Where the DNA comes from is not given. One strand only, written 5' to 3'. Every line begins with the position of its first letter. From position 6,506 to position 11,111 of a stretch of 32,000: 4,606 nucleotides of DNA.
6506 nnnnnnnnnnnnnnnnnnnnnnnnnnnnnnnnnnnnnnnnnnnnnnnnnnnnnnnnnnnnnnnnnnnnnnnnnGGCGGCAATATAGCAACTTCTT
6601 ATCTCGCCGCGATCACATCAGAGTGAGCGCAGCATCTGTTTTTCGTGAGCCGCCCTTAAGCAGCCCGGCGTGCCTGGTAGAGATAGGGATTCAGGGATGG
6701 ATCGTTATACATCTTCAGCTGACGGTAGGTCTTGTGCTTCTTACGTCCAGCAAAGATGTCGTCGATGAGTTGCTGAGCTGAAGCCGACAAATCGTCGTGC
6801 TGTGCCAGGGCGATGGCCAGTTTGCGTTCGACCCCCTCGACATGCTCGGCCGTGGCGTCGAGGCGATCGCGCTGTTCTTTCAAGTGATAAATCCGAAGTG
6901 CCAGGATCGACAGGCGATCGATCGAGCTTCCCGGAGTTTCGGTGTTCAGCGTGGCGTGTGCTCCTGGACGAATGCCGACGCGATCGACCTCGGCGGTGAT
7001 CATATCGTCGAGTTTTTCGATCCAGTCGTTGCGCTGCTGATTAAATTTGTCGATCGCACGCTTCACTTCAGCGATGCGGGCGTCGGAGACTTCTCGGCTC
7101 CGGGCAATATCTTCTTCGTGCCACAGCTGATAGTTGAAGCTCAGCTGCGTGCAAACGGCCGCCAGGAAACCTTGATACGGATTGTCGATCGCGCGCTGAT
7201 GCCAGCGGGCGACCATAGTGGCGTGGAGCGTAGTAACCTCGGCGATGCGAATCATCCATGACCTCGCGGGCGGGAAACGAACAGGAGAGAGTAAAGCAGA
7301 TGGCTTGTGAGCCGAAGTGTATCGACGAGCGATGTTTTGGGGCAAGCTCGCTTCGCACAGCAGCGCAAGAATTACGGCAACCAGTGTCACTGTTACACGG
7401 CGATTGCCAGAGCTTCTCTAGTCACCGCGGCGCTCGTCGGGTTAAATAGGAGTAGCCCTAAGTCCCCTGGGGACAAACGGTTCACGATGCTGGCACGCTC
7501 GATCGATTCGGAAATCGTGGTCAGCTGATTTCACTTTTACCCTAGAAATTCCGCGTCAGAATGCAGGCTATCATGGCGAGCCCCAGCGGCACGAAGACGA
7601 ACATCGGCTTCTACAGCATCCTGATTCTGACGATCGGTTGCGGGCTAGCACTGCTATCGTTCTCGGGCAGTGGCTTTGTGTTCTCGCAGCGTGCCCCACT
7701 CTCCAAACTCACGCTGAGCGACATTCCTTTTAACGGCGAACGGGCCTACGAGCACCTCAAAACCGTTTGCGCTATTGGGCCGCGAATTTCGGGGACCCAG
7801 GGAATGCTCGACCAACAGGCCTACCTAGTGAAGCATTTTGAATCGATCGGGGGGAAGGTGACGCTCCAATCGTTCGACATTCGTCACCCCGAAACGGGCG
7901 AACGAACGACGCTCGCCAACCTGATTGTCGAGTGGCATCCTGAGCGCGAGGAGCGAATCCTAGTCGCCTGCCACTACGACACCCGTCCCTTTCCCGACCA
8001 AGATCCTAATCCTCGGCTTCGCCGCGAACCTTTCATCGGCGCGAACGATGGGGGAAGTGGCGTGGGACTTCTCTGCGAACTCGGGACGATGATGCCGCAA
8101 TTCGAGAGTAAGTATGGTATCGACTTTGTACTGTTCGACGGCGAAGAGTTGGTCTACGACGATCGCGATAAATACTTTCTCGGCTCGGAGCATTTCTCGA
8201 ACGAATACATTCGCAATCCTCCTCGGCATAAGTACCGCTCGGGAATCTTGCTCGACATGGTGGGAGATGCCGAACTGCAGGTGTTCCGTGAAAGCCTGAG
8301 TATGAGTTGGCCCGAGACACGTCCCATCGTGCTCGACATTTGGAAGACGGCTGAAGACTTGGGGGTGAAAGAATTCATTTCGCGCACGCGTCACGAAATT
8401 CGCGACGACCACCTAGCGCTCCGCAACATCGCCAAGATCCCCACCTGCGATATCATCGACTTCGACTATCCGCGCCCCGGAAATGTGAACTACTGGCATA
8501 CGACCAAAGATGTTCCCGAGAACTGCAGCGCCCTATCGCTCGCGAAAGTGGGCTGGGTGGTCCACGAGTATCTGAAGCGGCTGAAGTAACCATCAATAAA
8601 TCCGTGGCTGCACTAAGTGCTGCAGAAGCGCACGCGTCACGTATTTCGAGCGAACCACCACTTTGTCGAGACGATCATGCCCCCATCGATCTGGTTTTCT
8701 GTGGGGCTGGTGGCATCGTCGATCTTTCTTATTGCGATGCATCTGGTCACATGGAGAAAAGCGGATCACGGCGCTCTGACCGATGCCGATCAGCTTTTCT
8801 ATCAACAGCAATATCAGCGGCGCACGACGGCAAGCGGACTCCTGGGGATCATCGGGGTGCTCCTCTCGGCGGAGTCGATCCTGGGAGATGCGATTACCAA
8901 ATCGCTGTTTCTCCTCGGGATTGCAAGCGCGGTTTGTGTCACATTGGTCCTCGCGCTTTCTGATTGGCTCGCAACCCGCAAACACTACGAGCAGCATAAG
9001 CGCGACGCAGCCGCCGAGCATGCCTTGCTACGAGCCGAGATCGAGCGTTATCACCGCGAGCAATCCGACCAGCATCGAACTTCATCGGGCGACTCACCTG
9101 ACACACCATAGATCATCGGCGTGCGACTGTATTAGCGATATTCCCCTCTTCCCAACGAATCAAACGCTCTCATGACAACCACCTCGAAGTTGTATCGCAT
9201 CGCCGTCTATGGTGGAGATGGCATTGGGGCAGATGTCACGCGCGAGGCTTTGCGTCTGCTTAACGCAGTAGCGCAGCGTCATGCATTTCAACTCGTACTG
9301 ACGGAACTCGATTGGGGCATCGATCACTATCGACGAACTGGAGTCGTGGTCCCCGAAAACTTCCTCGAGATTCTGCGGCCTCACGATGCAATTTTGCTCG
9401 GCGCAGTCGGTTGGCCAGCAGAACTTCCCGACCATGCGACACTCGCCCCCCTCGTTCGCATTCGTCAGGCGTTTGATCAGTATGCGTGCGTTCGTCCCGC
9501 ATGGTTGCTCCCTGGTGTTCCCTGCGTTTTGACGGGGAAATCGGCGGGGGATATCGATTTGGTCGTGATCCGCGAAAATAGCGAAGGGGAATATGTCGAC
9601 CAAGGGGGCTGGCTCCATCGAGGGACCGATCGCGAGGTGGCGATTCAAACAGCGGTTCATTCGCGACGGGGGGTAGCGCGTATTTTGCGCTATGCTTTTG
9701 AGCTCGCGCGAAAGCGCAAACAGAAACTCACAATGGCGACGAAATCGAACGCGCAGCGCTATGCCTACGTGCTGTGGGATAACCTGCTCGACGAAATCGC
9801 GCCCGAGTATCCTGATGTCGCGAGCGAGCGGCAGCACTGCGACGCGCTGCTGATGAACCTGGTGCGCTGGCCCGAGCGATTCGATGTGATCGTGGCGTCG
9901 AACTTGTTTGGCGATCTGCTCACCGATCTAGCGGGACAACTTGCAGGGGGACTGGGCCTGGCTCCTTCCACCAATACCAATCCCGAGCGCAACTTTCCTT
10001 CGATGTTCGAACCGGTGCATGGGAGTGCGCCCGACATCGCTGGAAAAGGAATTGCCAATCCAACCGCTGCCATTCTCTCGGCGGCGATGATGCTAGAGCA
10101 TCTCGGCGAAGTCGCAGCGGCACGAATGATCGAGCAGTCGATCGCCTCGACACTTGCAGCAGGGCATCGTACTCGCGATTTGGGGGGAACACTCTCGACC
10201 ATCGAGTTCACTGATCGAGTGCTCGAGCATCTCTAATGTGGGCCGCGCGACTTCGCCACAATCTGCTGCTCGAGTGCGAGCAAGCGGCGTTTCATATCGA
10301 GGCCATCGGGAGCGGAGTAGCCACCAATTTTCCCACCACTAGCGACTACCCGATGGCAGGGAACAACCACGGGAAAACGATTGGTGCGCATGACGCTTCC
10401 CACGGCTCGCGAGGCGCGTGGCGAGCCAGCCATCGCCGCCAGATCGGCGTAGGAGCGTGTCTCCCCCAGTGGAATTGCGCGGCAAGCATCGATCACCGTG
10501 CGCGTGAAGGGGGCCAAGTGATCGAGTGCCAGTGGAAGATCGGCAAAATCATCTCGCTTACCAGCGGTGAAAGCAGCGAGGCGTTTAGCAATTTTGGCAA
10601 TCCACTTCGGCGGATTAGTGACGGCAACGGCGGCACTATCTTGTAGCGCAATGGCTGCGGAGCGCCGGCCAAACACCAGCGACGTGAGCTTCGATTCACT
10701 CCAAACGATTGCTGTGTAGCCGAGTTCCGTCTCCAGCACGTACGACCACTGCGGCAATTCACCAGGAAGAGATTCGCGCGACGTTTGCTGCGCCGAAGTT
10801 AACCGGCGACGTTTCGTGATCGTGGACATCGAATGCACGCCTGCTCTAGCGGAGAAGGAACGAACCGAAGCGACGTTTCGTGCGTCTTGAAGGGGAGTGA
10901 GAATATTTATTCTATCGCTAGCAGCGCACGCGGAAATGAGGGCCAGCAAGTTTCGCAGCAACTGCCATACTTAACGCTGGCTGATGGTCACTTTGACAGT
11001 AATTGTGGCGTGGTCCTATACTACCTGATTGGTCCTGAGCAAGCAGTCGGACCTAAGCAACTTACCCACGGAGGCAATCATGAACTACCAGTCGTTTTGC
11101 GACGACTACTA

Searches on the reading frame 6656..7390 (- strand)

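Call 61: search_protein_families(library=pfam, proteins=[window:6656-7390:-], max_evalue=0.001)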
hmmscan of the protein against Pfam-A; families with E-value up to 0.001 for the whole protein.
window:6656-7390:- (244 aa): 1 family
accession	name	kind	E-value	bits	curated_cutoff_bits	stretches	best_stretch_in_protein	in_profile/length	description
PF14063.11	DUF4254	-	6.2e-52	175.7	27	1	78-220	3-143/144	Protein of unknown function (DUF4254)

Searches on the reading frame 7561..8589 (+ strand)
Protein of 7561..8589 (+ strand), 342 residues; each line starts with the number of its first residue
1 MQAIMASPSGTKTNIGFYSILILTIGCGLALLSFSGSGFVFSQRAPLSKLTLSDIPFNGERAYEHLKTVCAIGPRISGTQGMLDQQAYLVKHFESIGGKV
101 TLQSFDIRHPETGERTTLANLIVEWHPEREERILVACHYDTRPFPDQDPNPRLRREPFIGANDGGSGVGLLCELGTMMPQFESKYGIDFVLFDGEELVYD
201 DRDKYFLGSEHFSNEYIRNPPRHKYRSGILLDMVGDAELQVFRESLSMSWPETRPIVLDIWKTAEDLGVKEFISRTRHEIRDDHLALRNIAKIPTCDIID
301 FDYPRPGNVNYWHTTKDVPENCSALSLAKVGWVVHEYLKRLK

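Call 61: search_protein_families(library=pfam, proteins=[window:7561-8589:+], max_evalue=0.001)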
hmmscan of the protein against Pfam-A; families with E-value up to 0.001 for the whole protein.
window:7561-8589:+ (342 aa): 1 family
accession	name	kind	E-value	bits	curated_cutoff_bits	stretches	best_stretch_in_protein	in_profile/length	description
PF04389.22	Peptidase_M28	-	1.3e-29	103.8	21.3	1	120-337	1-192/193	Peptidase family M28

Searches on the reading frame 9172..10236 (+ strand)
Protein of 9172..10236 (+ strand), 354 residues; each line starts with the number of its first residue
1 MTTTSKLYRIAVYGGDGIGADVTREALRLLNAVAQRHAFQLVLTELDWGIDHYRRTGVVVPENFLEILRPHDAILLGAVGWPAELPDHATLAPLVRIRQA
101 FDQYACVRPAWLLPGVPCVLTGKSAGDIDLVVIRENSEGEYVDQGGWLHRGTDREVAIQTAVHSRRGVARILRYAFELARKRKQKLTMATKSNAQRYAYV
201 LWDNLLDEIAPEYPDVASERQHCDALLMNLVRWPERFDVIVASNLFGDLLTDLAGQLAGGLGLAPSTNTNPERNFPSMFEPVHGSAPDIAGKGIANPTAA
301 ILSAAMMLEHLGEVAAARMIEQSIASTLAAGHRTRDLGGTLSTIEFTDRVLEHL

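Call 61: search_protein_families(library=pfam, proteins=[window:9172-10236:+], max_evalue=0.001)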
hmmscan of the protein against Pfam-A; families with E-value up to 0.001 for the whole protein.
window:9172-10236:+ (354 aa): 1 family
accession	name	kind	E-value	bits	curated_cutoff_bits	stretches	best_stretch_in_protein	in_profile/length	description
PF00180.25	Iso_dh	-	9.4e-96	321.5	27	1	10-350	2-348/348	Isocitrate/isopropylmalate dehydrogenase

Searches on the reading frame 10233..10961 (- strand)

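Call 61: search_protein_families(library=pfam, proteins=[window:10233-10961:-], max_evalue=0.001)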
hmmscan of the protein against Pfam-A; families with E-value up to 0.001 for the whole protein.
window:10233-10961:- (242 aa): 1 family
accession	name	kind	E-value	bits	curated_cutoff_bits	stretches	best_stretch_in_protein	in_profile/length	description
PF01035.26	DNA_binding_1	-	2.8e-29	101.2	27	1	151-232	1-80/81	6-O-methylguanine DNA methyltransferase, DNA binding domain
